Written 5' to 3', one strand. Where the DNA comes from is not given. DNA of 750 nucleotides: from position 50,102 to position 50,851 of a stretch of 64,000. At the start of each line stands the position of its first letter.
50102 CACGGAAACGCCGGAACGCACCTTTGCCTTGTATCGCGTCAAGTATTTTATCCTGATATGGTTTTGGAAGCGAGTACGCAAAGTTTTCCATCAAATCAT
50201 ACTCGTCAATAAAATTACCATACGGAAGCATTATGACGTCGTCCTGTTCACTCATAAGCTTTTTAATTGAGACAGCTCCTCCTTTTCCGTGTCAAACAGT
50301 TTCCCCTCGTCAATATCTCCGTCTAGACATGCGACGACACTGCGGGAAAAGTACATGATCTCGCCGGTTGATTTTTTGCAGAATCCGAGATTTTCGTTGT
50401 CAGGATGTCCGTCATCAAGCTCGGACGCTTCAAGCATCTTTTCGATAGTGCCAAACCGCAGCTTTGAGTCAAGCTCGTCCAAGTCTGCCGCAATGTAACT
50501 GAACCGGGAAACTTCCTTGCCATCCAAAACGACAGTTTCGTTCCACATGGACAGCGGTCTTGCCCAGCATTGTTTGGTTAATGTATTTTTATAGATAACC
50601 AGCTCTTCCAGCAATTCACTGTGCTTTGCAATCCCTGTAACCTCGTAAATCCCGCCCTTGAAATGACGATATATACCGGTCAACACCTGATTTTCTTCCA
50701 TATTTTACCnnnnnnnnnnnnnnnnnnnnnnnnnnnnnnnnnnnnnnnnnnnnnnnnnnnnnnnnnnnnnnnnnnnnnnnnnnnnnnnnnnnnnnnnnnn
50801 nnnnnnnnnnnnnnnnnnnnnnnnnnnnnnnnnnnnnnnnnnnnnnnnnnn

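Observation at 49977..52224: Three-gene operon of uncharacterised families (PRiA4-ORF3-like, DUF1653, UPF0158-like) behind a terminator-like leader hairpin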

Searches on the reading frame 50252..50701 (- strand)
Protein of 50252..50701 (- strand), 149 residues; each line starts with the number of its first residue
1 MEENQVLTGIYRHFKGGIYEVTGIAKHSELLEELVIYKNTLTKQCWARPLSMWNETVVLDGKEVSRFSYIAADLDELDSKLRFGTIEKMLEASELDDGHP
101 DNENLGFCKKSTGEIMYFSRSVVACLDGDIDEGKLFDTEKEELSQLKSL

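Call 3: search_protein_families(library=pfam, proteins=[window:50252-50701:-], max_evalue=0.1)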
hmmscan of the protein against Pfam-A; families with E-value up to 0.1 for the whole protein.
window:50252-50701:- (149 aa): 1 family
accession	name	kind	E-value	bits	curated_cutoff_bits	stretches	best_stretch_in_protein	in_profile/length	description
PF07866.17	DUF1653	-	3.3e-23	82.3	23.5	1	9-68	1-61/62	Protein of unknown function (DUF1653)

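Call 4: search_protein_families(library=ncbifam, proteins=[window:50252-50701:-], max_evalue=0.1)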
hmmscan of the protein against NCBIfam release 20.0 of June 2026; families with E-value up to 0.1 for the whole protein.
window:50252-50701:- (149 aa): 0 families

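Call 9: search_protein_families(library=padloc, proteins=[window:50252-50701:-], max_evalue=0.1)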
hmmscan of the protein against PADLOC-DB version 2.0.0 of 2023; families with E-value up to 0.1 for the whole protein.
window:50252-50701:- (149 aa): 1 family
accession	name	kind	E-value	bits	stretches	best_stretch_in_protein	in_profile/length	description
PDLC02879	DpdH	-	0.04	9.7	1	21-86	965-1027/1064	DpdH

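Call 17: find_homologous_proteins(query=window:50252-50701:-)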
Query window:50252-50701:- (149 aa): 53 proteins with E <= 0.001 among 97 candidates.
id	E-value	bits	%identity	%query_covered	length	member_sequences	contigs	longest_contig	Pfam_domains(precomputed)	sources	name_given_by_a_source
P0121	1.2e-93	329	100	100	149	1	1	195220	PF07866.18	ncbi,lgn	-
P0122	3.3e-49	185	59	100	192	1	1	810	PF07866.18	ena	-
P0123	2.0e-47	179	57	100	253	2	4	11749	PF03682.19,PF07866.18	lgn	-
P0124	4.3e-46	175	56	100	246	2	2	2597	PF03682.19,PF07866.18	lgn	-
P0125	1.0e-43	167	53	100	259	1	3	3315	PF03682.19,PF07866.18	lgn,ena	-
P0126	2.8e-31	126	44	98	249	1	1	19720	PF03682.19,PF07866.18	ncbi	-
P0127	2.5e-27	114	49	81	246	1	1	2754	PF03682.19,PF07866.18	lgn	-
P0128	8.7e-23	99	42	99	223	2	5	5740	PF03682.19,PF07866.18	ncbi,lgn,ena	-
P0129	1.1e-22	99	62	48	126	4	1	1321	PF07866.18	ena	-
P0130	2.3e-19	88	55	52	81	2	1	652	PF07866.18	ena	-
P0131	2.5e-19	88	59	46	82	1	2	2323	PF07866.18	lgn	-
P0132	7.4e-19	86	59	47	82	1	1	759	PF07866.18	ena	-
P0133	1.8e-18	85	54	54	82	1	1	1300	PF07866.18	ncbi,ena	-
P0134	5.5e-18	83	51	54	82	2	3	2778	PF07866.18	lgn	-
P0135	5.6e-18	83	54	51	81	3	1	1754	PF07866.18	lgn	-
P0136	8.1e-18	83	53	54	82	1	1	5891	PF07866.18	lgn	-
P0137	8.3e-18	83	62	42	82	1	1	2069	PF07866.18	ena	-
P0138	1.5e-17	82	55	45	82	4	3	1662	PF07866.18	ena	-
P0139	3.6e-17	81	60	42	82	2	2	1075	PF07866.18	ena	-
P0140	9.5e-17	79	60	48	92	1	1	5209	PF07866.18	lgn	-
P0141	3.6e-16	77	55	44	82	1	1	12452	PF07866.18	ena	-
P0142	1.1e-15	76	53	48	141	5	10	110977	PF07866.18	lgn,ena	-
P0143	1.1e-15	76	62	45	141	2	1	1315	PF07866.18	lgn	-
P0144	1.4e-15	76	57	45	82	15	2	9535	PF07866.18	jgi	-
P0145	5.6e-15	74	59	43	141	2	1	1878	PF07866.18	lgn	-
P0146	1.5e-14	72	56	46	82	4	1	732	PF07866.18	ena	-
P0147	1.7e-14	72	61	44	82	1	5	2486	PF07866.18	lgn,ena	-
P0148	1.7e-14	72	61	44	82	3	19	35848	PF07866.18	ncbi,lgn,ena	-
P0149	1.7e-14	72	56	42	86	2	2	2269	PF07866.18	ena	-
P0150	2.3e-14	72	50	49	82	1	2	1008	PF07866.18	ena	-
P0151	5.4e-14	70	51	48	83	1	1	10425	PF07866.18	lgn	-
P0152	8.5e-14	70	55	46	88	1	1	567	PF07866.18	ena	-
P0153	1.4e-13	69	57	45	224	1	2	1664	PF07866.18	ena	-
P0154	1.9e-13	69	45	52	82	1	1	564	PF07866.18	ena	-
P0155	2.3e-13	68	61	44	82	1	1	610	PF07866.18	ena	-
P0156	2.4e-13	68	53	48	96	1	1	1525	PF07866.18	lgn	-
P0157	4.1e-13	68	50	45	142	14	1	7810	PF07866.18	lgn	-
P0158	4.2e-13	68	54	45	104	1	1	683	PF07866.18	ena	-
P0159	5.8e-13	67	48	60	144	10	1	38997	PF07866.18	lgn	-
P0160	8.7e-13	67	58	44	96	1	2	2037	PF07866.18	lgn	-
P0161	3.7e-11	61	50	45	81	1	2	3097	PF07866.18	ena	-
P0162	3.8e-11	61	44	67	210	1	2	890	PF14131.12,PF07866.18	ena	-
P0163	8.9e-11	60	56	42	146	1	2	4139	PF14131.12,PF07866.18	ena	-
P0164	1.4e-10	59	49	45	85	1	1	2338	PF07866.18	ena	-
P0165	3.6e-10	58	46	44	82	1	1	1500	PF07866.18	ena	-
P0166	2.2e-9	55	49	43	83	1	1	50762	PF07866.18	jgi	jgi:hypothetical protein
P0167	1.6e-8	53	52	42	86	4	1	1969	PF07866.18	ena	-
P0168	7.3e-8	51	56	42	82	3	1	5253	PF07866.18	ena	-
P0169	2.6e-7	49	52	40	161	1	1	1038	PF07866.18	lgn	-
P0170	9.7e-7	47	53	32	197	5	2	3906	PF07866.18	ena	-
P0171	1.4e-6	46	53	38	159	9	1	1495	PF24698.2,PF07866.18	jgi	jgi:hypothetical protein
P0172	3.2e-6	45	48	42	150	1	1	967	PF07866.18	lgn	-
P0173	3.7e-6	45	43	52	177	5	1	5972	PF07866.18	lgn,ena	-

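Call 19: find_encoding_contigs(protein=P0121, flank=6000, max_places=6)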
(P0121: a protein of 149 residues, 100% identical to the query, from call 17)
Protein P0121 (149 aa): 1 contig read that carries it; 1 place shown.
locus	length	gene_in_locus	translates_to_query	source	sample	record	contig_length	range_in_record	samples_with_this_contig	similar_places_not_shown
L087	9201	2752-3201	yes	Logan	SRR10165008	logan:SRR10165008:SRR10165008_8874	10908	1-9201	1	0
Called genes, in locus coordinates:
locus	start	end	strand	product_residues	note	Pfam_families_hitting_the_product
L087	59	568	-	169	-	PF00436:SSB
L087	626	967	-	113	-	PF01250:Ribosomal_S6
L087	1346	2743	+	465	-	PF07929:PRiA4_ORF3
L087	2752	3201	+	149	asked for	PF07866:DUF1653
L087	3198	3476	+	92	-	-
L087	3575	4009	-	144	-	PF00005:ABC_tran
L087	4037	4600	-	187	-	PF00005:ABC_tran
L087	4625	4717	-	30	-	-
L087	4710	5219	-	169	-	-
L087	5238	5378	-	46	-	-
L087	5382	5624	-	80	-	-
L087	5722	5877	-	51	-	-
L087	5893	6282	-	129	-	PF00005:ABC_tran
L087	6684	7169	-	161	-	PF00664:ABC_membrane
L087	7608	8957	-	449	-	-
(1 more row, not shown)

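Call 20: find_encoding_contigs(protein=P0123, flank=6000, max_places=6)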
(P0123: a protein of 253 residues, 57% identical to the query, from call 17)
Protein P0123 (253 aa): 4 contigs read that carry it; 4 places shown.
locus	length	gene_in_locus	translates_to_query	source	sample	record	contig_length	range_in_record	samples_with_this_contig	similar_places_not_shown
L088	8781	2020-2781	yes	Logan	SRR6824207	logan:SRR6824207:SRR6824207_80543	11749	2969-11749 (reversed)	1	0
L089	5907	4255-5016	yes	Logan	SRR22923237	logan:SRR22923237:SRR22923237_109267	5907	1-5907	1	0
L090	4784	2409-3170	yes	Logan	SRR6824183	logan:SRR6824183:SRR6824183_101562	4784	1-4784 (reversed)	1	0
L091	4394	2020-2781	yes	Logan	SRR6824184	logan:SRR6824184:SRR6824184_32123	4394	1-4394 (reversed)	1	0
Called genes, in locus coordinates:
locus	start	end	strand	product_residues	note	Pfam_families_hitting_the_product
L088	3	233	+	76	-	?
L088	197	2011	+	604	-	PF07929:PRiA4_ORF3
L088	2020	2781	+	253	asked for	PF07866:DUF1653, PF03682:UPF0158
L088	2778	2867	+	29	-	-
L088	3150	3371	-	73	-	PF14501:HATPase_c_5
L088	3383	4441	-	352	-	-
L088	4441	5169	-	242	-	PF00072:Response_reg, PF04397:LytTR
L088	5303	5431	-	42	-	-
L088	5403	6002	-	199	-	PF04647:AgrB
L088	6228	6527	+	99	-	-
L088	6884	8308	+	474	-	-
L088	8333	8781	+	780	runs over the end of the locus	-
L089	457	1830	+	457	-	PF13173:AAA_14, PF13635:DUF4143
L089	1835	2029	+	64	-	-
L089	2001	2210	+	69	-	PF06135:IreB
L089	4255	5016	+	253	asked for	PF07866:DUF1653, PF03682:UPF0158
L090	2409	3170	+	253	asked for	PF07866:DUF1653, PF03682:UPF0158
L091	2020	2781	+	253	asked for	PF07866:DUF1653, PF03682:UPF0158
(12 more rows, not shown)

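Call 21: find_encoding_contigs(protein=P0126, flank=6000, max_places=4)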
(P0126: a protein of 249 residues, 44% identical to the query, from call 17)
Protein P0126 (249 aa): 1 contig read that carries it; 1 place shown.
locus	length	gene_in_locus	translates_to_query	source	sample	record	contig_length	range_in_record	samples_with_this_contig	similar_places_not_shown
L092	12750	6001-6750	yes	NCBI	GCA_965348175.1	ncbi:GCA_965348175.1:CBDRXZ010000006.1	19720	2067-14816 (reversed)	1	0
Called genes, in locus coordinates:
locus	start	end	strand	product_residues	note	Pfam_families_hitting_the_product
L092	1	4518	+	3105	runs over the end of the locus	PF07669:Eco57I (faint), PF01624:MutS_I, PF28553:WH_1, PF28554:DUF8437, PF00176:SNF2-rel_dom (faint), PF04851:ResIII, PF28555:Helicase_dom, PF00271:Helicase_C (faint)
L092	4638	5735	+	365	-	PF13744:HTH_37 (weak), PF01381:HTH_3, PF02661:Fic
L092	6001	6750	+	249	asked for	PF07866:DUF1653, PF03682:UPF0158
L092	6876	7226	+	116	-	PF12959:DUF3848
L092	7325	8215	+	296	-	-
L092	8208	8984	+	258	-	PF20188:DUF6551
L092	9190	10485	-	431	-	PF13173:AAA_14, PF13635:DUF4143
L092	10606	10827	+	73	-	-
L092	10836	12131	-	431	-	PF13173:AAA_14, PF13635:DUF4143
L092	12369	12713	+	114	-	PF02452:PemK_toxin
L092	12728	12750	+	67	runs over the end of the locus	-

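Call 30: search_solved_structures(query=P0123, max_evalue=10)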
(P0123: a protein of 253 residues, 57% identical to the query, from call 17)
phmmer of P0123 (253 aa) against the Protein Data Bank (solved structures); distinct sequences matched with E-value up to 10: 5.
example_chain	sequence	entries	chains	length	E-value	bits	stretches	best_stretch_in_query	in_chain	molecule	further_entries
3be3_A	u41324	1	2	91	1.6e-05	27.7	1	5-70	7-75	Uncharacterized protein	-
3lv9_A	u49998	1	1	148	0.39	13.3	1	93-160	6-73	Putative transporter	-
4qqf_D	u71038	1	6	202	0.6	12.7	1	14-96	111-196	Mitochondrial import inner membrane translocase subunit TIM50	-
3qle_A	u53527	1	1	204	0.62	12.7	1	14-96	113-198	Tim50p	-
4k3u_A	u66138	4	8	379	0.87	12.2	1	154-236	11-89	GDSL-like Lipase/Acylhydrolase family protein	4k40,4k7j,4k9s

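Call 36: search_protein_representatives(protein=P0123)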
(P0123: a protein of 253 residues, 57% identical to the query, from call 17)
Query: 253 residues. Proteins with E-value up to 0.001 (for the whole library): 6015; up to 1e-10: 611; up to 1e-30: 6. The best 150 are listed.
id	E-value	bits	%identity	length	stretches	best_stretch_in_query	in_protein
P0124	7.6e-139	477.6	85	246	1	1-242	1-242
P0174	8.5e-54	199.0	42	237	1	6-238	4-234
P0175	2.9e-47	177.6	41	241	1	4-237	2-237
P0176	2.1e-45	171.5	40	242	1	8-239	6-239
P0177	2.0e-39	151.9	46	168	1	3-149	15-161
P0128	4.3e-38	147.5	41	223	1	3-236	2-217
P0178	3.9e-28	114.9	84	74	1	78-140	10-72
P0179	4.8e-28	114.6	35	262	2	98-233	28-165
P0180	3.6e-27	111.8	40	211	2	5-73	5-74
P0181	3.9e-22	95.3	58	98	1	1-85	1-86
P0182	1.3e-21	93.5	66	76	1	1-71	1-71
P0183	5.8e-21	91.4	54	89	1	170-240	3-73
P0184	7.9e-21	91.0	46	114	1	136-238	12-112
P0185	1.3e-20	90.3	35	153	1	101-233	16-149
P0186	1.9e-20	89.8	36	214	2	5-72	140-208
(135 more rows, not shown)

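Call 38: find_encoding_contigs(protein=P0128, flank=6000, max_places=5)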
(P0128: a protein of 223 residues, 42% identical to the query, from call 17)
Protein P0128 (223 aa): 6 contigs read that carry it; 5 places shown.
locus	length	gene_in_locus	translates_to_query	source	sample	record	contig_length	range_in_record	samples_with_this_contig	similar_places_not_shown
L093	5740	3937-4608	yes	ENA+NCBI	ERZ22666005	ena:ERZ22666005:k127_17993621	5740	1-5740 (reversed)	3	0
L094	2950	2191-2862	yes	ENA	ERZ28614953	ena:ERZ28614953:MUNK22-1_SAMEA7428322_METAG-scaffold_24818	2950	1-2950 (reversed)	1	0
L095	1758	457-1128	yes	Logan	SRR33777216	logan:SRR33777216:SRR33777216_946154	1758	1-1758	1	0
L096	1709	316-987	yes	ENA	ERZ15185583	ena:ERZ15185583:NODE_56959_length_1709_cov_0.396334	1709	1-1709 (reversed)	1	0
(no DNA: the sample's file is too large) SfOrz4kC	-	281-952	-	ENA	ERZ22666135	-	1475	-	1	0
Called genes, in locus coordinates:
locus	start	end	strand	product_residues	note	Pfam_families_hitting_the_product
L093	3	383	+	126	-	?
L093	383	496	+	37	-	-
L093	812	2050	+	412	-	PF23988:DUF7309, PF22007:DUF6930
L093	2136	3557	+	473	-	PF04932:Wzy_C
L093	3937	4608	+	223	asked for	PF07866:DUF1653, PF03682:UPF0158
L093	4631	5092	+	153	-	PF04892:VanZ-LLP1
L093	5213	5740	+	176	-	?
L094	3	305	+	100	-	?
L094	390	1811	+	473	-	PF04932:Wzy_C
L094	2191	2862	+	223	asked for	PF07866:DUF1653, PF03682:UPF0158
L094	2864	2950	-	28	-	?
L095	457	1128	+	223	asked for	PF07866:DUF1653, PF03682:UPF0158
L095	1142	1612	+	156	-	PF04892:VanZ-LLP1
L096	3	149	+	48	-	?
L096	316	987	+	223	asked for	PF07866:DUF1653, PF03682:UPF0158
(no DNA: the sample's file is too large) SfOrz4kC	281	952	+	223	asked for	PF07866:DUF1653, PF03682:UPF0158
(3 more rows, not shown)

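Call 39: find_encoding_contigs(protein=P0125, flank=6000, max_places=4)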
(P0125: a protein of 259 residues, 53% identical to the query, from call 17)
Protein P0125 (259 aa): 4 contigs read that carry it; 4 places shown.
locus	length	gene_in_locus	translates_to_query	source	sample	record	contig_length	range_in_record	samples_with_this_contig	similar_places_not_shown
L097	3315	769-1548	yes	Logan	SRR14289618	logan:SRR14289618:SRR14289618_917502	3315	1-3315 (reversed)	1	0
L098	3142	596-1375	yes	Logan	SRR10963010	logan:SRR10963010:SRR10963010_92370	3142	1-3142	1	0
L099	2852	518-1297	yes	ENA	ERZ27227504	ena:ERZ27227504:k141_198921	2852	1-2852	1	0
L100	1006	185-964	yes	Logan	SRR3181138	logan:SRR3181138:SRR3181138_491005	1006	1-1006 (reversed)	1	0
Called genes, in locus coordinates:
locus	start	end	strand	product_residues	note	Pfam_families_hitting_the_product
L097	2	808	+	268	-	?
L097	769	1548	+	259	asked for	PF07866:DUF1653, PF03682:UPF0158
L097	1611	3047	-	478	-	PF01637:ATPase_2, PF13173:AAA_14, PF03008:DUF234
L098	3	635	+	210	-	?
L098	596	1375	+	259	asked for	PF07866:DUF1653, PF03682:UPF0158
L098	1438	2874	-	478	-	PF01637:ATPase_2, PF13173:AAA_14, PF03008:DUF234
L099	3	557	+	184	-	?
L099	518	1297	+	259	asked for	PF07866:DUF1653, PF03682:UPF0158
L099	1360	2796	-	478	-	PF01637:ATPase_2, PF13173:AAA_14, PF03008:DUF234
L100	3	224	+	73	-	?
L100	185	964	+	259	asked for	PF07866:DUF1653, PF03682:UPF0158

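Call 40: find_encoding_contigs(protein=P0127, flank=6000, max_places=4)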
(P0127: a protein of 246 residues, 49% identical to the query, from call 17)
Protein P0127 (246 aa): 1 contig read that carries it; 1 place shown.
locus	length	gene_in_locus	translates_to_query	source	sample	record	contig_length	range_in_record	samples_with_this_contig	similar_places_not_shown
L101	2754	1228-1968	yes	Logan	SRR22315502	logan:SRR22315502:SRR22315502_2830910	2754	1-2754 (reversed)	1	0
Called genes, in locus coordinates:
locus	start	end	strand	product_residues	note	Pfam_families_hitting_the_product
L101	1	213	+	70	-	?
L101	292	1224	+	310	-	-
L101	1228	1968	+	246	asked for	PF07866:DUF1653, PF03682:UPF0158 (faint)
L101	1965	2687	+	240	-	PF00149:Metallophos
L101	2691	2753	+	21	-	?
